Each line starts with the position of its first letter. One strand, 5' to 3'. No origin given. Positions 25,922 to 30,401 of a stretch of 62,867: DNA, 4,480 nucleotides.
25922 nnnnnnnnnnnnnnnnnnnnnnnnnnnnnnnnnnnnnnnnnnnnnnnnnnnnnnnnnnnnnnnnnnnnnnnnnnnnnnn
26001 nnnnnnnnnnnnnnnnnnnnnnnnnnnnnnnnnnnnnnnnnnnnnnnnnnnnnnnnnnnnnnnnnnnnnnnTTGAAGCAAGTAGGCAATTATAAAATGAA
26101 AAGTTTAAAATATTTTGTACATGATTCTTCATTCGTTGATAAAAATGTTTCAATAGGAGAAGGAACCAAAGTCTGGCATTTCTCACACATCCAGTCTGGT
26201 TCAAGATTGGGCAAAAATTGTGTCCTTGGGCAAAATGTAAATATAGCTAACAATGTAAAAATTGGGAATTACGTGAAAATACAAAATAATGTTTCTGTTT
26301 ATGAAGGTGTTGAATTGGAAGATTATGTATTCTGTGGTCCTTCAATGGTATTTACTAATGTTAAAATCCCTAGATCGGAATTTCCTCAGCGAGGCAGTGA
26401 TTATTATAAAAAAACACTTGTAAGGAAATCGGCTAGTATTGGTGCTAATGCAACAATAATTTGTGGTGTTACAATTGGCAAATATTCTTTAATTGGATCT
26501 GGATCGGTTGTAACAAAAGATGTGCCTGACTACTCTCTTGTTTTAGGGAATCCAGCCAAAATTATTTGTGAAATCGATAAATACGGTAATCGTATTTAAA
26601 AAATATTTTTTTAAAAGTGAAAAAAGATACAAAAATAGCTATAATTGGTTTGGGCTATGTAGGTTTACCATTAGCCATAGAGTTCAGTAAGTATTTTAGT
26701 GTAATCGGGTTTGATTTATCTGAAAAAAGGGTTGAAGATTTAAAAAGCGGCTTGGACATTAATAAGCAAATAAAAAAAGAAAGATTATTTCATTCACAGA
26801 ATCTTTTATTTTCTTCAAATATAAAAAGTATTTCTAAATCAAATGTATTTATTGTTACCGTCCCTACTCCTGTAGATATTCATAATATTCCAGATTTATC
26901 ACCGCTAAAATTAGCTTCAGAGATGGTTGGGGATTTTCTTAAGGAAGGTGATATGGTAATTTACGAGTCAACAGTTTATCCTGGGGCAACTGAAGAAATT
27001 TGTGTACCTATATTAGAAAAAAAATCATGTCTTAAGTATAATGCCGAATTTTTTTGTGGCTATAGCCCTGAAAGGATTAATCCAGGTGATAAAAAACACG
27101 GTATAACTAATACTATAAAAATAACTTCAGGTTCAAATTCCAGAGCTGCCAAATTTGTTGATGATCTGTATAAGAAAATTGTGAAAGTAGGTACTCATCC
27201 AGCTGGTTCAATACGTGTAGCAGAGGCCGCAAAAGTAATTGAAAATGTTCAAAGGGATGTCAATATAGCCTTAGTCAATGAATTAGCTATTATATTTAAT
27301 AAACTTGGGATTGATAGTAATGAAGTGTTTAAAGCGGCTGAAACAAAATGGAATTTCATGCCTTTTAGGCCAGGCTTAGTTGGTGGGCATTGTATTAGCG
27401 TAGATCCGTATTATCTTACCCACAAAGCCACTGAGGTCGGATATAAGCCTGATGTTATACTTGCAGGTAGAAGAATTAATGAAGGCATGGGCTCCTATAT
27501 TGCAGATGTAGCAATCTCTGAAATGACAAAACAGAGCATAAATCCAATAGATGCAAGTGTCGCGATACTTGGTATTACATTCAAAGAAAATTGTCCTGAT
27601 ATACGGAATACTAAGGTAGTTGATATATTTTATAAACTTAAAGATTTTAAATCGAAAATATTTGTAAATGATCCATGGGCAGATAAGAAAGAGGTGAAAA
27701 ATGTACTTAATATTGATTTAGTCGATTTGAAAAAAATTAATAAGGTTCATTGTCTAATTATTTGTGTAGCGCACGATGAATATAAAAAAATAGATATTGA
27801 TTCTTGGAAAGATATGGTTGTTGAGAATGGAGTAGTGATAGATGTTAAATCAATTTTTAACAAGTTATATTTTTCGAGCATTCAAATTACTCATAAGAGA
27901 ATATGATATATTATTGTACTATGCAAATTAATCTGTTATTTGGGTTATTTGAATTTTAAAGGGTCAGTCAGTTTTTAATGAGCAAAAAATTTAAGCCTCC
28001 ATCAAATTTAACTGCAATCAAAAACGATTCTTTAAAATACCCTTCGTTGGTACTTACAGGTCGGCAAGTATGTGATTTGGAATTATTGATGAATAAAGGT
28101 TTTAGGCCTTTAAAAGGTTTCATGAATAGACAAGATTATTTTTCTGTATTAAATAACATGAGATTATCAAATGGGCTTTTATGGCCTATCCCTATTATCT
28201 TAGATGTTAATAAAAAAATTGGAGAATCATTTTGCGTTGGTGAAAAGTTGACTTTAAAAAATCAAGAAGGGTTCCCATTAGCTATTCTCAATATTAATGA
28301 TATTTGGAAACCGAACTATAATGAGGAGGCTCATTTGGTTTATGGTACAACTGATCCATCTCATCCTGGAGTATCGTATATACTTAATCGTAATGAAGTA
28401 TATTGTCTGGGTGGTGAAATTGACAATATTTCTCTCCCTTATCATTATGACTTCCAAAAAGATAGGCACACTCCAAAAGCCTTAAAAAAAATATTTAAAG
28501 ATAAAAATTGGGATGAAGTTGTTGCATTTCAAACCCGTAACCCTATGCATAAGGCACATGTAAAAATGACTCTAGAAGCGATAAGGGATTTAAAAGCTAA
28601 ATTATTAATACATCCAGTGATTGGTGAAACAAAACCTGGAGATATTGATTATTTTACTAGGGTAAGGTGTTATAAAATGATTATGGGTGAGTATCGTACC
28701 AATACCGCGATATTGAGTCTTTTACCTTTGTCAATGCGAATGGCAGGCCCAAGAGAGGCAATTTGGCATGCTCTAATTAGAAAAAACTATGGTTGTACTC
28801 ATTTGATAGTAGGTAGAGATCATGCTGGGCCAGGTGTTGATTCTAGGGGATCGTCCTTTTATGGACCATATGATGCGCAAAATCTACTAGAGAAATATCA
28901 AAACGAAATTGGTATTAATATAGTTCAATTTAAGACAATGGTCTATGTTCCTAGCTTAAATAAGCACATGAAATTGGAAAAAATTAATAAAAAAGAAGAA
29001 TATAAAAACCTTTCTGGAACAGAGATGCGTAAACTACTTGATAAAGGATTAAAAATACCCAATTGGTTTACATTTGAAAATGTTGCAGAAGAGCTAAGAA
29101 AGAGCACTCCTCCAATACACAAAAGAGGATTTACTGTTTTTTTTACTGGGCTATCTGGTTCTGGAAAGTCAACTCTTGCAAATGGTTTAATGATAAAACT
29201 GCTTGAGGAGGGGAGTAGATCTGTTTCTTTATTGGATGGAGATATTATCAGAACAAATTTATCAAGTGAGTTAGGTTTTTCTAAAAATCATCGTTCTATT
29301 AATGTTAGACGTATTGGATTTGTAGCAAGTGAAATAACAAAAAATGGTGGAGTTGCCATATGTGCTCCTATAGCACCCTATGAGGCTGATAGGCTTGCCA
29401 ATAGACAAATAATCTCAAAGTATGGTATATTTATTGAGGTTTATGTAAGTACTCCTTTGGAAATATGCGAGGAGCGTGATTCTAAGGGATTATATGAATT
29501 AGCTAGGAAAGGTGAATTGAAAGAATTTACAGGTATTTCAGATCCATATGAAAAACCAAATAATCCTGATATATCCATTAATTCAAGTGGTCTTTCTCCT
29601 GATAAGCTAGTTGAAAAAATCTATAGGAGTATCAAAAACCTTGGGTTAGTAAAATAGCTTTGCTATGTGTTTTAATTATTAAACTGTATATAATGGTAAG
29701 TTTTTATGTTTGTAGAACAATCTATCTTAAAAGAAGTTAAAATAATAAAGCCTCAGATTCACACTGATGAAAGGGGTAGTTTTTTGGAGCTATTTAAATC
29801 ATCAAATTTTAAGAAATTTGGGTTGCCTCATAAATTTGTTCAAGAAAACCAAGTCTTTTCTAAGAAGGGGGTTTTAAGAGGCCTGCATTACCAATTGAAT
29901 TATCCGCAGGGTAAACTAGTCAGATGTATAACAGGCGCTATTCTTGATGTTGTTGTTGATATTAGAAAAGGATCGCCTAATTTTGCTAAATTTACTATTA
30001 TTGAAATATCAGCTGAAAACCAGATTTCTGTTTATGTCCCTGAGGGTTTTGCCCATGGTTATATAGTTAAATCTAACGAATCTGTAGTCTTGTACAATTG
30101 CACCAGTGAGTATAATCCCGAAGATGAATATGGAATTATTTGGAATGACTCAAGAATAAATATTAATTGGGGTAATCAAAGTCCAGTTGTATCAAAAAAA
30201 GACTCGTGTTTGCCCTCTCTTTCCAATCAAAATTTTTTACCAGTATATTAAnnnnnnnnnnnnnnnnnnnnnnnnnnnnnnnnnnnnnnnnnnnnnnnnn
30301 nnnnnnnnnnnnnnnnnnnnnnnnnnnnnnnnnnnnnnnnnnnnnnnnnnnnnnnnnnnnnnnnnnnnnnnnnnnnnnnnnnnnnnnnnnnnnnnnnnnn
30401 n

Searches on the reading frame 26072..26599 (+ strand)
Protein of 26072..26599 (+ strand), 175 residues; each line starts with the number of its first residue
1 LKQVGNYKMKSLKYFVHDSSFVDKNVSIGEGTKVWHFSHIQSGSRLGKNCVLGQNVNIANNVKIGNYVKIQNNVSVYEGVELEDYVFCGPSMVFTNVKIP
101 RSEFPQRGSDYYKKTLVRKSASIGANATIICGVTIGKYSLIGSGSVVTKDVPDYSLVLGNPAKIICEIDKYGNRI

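Call 92: search_protein_families(library=pfam, proteins=[window:26072-26599:+], max_evalue=0.001)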
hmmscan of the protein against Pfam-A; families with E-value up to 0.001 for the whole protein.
window:26072-26599:+ (175 aa): 5 families
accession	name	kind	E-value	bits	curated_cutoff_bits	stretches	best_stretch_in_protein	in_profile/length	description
PF00132.30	Hexapep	-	6.8e-23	79.8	27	3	25-60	1-36/36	Bacterial transferase hexapeptide (six repeats)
PF25084.1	LbH_EIF2B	-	4.7e-11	43.1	54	1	14-99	10-87/105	EIF2B subunit epsilon LbH domain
PF14602.12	Hexapep_2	-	1e-07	32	27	1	123-149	10-34/34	Hexapeptide repeat of succinyl-transferase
PF25087.1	GMPPB_C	-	0.00017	21.6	39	0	55-99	4-48/110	GMPPB C-terminal domain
PF25247.1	LbH_GLGC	-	0.00079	19.8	27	0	46-80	76-109/135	GLGC left-handed parallel beta-helix domain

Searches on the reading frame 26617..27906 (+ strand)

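Call 92: search_protein_families(library=pfam, proteins=[window:26617-27906:+], max_evalue=0.001)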
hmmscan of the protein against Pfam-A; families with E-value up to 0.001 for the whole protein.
window:26617-27906:+ (429 aa): 4 families
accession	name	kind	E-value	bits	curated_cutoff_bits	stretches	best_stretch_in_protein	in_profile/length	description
PF03721.20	UDPG_MGDP_dh_N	-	1e-30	107.1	27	1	6-179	2-181/187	UDP-glucose/GDP-mannose dehydrogenase family, NAD binding domain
PF00984.24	UDPG_MGDP_dh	-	6.7e-26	90.7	25.4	1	201-289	2-93/94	UDP-glucose/GDP-mannose dehydrogenase family, central domain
PF03720.21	UDPG_MGDP_dh_C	-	3.2e-23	82.5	30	1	316-415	1-102/103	UDP-glucose/GDP-mannose dehydrogenase family, UDP binding domain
PF03446.21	NAD_binding_2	-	0.00034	21.1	21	0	6-129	1-104/161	NAD binding domain of 6-phosphogluconate dehydrogenase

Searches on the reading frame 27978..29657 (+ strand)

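Call 92: search_protein_families(library=pfam, proteins=[window:27978-29657:+], max_evalue=0.001)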
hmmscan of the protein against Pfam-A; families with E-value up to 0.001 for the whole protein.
window:27978-29657:+ (559 aa): 5 families
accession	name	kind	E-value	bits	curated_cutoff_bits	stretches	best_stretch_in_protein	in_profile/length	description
PF01747.23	ATP-sulfurylase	-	5.7e-84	281.2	24.3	1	163-375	4-211/212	ATP-sulfurylase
PF01583.26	APS_kinase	-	1.7e-58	197.4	21.1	1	383-534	1-151/152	Adenylylsulphate kinase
PF14306.12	PUA_2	-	2.1e-42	144.9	27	1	8-151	15-157/159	PUA-like domain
PF13555.12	AAA_29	-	0.00011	22.4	27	1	358-406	4-44/61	P-loop containing region of AAA domain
PF13671.12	AAA_33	-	0.00018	22.2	27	1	388-501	3-115/143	AAA domain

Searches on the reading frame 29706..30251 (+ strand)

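Call 92: search_protein_families(library=pfam, proteins=[window:29706-30251:+], max_evalue=0.001)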
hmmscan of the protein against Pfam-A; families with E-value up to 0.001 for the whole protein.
window:29706-30251:+ (181 aa): 1 family
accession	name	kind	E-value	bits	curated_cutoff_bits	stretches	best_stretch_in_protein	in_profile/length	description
PF00908.23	dTDP_sugar_isom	-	1.4e-63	214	27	1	8-173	4-167/168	dTDP-4-dehydrorhamnose 3,5-epimerase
